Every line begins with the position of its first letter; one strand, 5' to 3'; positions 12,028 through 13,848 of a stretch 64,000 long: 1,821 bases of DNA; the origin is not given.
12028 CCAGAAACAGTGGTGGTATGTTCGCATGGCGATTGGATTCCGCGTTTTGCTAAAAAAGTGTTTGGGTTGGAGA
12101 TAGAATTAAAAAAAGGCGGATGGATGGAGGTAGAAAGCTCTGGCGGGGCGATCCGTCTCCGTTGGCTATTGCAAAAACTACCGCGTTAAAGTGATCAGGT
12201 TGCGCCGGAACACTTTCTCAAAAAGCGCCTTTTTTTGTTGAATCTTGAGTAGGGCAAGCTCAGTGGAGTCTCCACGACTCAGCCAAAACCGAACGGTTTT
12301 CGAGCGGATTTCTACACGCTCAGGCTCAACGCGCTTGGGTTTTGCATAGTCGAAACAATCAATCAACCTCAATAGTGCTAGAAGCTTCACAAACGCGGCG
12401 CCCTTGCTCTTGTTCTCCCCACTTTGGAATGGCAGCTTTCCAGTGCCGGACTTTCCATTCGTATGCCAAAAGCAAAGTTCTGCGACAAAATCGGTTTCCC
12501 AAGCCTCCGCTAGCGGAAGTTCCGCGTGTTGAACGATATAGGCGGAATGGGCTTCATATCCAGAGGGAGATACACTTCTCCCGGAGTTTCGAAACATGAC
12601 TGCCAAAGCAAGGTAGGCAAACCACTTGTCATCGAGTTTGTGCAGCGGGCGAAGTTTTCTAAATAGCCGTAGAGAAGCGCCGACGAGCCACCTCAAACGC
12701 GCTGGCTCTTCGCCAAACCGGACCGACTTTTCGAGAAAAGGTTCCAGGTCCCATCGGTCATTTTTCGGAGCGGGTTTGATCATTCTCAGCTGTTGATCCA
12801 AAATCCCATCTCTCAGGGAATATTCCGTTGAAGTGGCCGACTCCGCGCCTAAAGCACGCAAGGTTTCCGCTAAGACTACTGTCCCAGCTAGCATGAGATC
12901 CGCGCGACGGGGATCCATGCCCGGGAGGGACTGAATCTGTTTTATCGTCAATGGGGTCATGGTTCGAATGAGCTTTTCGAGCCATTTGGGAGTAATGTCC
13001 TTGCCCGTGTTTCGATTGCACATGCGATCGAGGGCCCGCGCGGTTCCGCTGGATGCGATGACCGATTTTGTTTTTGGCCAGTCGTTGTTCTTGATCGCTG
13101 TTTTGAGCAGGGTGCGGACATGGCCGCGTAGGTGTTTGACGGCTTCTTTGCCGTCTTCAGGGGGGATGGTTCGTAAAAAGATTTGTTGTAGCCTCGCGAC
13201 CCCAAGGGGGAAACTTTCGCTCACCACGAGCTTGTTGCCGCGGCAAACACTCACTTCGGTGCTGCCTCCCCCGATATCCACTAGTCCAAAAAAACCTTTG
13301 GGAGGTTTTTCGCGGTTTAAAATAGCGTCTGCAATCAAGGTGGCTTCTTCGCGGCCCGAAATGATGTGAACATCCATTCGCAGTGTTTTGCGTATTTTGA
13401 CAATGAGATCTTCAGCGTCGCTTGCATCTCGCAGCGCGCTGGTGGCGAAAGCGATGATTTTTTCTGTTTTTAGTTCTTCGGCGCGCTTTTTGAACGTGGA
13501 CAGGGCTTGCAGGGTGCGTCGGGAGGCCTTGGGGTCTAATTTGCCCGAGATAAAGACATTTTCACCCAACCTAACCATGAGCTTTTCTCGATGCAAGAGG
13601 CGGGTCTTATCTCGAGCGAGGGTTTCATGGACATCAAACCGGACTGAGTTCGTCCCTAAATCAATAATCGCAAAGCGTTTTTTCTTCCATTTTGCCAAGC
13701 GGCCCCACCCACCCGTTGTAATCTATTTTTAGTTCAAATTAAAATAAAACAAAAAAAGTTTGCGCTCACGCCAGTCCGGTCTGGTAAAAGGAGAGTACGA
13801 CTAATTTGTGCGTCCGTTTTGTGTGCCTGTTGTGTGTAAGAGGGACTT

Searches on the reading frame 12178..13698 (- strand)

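Call 47: search_protein_families(library=pfam, proteins=[window:12178-13698:-], max_evalue=0.00001)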
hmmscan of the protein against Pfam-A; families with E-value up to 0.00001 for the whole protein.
window:12178-13698:- (506 aa): 2 families
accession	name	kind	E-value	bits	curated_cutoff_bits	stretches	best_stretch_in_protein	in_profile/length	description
PF02541.22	Ppx-GppA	-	5e-54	184.1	27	1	32-304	10-282/285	Ppx/GppA phosphatase family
PF21447.3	Ppx-GppA_III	-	3.4e-09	37.2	27.3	1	345-473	30-156/177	Ppx/GppA phosphatase, domain III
